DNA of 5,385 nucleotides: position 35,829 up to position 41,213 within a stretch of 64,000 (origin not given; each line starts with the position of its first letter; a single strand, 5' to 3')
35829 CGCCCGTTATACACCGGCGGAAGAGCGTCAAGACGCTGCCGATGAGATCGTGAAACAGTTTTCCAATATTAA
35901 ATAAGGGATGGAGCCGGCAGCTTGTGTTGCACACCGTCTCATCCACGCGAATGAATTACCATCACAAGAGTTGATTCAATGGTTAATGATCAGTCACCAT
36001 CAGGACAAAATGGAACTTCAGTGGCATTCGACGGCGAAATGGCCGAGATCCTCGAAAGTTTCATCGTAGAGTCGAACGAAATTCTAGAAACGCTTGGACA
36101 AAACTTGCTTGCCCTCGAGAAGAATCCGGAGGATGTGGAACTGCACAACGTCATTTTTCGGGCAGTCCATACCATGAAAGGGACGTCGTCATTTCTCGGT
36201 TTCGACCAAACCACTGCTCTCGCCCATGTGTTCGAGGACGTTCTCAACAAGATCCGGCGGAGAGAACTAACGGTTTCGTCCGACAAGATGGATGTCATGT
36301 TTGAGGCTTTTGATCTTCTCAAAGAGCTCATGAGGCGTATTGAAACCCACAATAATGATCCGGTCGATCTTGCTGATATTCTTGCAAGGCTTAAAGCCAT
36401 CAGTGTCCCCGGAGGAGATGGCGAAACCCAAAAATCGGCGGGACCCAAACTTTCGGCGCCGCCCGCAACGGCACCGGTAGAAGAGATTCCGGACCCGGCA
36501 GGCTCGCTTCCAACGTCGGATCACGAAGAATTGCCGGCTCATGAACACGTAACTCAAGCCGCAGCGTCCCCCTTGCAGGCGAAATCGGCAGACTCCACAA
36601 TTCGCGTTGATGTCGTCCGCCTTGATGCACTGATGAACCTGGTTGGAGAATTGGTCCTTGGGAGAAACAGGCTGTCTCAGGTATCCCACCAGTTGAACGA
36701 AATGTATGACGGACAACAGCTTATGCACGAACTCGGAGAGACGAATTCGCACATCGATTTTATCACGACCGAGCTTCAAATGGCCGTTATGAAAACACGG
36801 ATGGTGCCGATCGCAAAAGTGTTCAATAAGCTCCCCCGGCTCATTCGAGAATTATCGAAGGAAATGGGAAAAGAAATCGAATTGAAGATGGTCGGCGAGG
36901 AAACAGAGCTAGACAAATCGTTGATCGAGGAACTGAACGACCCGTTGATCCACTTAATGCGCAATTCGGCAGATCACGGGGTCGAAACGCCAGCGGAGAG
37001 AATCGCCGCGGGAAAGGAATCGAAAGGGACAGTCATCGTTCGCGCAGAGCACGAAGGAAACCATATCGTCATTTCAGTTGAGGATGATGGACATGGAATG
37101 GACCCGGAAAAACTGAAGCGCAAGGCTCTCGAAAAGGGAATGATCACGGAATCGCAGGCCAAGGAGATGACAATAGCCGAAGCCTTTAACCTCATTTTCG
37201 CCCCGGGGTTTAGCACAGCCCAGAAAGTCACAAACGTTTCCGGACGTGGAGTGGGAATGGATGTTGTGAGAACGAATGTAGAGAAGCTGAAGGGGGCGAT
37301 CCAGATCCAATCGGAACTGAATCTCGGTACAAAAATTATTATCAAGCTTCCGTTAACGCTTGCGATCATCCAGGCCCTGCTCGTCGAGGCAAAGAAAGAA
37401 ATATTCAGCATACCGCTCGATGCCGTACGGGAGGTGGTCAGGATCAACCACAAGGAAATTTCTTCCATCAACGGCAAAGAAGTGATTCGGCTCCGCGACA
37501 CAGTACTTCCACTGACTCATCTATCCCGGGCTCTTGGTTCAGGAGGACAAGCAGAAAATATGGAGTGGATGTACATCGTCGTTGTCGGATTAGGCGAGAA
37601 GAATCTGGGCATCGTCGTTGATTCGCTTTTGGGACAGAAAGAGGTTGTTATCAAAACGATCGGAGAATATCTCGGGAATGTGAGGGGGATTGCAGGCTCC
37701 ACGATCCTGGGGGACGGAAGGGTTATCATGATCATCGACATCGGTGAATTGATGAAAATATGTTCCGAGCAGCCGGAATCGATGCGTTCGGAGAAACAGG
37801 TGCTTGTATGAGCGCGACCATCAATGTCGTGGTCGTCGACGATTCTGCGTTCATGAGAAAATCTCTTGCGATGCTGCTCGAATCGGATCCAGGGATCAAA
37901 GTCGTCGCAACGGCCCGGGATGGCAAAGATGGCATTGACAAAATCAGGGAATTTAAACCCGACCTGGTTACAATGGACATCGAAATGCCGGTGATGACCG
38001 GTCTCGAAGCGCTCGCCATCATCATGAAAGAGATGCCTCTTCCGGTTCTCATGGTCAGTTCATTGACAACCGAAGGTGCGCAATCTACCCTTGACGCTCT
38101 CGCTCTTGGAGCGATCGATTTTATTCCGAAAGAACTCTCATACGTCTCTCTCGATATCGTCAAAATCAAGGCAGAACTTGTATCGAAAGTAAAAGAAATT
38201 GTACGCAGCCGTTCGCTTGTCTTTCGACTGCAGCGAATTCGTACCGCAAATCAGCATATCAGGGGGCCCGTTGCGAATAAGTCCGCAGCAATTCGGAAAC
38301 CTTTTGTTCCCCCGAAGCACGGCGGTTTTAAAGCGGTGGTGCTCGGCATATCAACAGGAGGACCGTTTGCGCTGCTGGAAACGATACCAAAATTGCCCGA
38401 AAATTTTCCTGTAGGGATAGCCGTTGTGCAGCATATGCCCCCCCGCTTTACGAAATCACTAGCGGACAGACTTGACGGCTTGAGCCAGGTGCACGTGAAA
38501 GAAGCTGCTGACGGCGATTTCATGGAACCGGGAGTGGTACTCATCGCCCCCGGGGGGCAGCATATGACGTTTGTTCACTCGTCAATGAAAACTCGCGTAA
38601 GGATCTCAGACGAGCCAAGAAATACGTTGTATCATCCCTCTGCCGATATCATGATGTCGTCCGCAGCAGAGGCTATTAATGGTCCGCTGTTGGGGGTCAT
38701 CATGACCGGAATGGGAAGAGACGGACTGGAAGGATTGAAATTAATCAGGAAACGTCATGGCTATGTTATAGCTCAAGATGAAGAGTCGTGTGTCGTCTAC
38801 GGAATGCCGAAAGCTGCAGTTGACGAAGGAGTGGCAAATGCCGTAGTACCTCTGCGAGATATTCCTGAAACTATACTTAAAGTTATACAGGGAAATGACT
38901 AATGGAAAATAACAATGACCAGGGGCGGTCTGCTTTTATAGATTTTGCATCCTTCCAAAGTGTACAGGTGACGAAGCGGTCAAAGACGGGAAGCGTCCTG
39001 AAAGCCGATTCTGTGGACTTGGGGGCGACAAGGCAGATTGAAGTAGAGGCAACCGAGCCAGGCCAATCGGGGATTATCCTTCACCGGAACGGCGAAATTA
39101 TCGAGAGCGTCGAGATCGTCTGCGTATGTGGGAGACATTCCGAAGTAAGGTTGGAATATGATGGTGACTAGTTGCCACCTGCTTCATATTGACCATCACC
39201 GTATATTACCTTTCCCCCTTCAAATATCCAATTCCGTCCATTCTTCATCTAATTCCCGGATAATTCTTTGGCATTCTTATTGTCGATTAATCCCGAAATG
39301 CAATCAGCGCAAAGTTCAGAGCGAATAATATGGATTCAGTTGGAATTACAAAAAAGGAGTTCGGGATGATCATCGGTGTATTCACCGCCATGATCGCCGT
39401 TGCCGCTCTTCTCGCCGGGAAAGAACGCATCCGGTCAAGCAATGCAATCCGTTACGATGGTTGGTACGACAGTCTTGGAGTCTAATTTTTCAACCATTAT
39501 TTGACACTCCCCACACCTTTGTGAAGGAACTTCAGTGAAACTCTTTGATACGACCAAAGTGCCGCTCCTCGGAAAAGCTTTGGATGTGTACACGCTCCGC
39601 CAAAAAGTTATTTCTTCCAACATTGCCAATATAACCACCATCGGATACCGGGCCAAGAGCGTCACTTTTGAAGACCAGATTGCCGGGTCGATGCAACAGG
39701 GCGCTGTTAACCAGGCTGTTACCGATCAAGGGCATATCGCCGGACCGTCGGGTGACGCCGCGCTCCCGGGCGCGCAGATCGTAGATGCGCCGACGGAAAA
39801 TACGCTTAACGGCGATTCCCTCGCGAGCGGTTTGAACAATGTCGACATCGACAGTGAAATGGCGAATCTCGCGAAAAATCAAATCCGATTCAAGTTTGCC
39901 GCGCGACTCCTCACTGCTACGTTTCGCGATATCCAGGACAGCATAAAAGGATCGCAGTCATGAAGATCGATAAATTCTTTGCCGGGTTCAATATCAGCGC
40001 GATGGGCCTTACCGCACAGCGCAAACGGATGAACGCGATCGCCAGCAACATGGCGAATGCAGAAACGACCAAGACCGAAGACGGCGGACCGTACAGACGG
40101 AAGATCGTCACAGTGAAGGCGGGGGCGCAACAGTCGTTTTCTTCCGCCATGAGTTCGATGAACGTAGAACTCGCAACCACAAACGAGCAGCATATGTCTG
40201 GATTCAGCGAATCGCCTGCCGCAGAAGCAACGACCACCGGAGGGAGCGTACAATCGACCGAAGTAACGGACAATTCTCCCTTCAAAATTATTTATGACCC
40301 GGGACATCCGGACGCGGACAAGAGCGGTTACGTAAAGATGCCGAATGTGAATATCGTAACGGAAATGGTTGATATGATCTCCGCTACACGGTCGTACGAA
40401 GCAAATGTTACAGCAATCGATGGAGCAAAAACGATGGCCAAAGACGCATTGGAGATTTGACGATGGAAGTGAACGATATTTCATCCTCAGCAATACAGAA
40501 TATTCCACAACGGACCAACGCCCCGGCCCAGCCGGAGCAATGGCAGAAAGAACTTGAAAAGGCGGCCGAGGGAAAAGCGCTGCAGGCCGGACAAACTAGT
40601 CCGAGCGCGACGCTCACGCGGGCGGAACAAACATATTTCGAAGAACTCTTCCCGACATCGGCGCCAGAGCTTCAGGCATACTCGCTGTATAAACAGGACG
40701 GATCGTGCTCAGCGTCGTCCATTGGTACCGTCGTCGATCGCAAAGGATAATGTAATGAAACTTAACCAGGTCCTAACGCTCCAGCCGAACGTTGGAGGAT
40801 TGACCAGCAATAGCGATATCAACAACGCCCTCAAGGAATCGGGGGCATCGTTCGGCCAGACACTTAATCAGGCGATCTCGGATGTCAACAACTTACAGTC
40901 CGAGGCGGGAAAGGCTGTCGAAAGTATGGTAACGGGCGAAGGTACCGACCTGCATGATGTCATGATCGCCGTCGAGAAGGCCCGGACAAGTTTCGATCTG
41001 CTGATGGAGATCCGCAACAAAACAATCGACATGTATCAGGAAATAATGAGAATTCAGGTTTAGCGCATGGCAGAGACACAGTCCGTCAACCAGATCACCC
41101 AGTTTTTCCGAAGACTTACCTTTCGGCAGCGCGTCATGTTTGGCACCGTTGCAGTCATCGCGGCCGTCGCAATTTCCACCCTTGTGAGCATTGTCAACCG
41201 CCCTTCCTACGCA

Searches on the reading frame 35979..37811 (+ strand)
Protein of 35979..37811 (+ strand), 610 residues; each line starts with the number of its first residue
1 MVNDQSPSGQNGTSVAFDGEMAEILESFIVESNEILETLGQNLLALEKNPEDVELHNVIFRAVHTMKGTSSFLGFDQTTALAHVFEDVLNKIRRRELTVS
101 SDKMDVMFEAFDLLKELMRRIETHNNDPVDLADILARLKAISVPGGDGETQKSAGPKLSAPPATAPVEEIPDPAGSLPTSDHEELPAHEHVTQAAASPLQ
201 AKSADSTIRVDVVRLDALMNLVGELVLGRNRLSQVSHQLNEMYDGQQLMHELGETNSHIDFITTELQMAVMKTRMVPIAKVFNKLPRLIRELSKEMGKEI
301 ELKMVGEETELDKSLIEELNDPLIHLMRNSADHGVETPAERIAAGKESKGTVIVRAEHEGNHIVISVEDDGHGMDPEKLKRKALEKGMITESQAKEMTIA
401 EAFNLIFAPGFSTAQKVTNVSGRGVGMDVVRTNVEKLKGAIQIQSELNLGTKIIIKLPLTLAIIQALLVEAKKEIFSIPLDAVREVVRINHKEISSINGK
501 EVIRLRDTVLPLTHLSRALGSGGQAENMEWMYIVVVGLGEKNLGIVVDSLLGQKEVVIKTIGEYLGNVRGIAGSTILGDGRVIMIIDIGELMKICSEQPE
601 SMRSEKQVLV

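Call 9: search_protein_families(library=pfam, proteins=[window:35979-37811:+], max_evalue=0.001)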
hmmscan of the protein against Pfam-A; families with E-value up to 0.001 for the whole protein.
window:35979-37811:+ (610 aa): 5 families
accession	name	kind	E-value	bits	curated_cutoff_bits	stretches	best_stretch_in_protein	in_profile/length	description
PF01584.24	CheW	-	3.9e-28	98.3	23.5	1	465-592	1-134/138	CheW-like domain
PF02895.20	H-kinase_dim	-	1.6e-19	70.6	23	1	206-273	2-68/68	Signal transducing histidine kinase, homodimeric domain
PF02518.31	HATPase_c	-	9.4e-19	68.3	26.4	1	321-460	4-110/111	Histidine kinase-, DNA gyrase B-, and HSP90-like ATPase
PF01627.28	Hpt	-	6.1e-16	58.9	24.6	1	23-122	1-82/84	Hpt domain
PF13589.12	HATPase_c_3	-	0.0001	22.8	25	1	337-421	21-92/137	Histidine kinase-, DNA gyrase B-, and HSP90-like ATPase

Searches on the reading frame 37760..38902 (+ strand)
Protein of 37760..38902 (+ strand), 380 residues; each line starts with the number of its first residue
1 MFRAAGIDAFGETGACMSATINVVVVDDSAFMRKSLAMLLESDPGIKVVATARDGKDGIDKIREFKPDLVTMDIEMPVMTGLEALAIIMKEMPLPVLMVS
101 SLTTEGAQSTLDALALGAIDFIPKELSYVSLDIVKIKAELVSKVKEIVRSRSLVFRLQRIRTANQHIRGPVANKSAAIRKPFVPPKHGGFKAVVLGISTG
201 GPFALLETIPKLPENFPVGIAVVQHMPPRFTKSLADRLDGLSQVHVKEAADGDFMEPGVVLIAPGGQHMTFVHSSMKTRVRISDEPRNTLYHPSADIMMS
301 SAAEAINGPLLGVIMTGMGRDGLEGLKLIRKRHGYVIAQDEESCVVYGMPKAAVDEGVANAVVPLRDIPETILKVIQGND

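Call 9: search_protein_families(library=pfam, proteins=[window:37760-38902:+], max_evalue=0.001)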
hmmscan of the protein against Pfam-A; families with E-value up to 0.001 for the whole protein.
window:37760-38902:+ (380 aa): 2 families
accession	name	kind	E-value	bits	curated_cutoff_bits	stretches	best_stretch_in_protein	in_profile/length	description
PF01339.22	CheB_methylest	-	2.1e-62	210.4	24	1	193-372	1-174/174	CheB methylesterase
PF00072.30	Response_reg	-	7.3e-22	78.1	30.2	1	23-127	1-102/111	Response regulator receiver domain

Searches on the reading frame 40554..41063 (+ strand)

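Call 9: search_protein_families(library=pfam, proteins=[window:40554-41063:+], max_evalue=0.001)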
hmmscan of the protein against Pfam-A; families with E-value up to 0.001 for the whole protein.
window:40554-41063:+ (169 aa): 1 family
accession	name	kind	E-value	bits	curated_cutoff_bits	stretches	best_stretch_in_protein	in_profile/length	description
PF02049.23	FliE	-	1.6e-26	92.7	22.4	1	87-169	7-89/89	Flagellar hook-basal body complex protein FliE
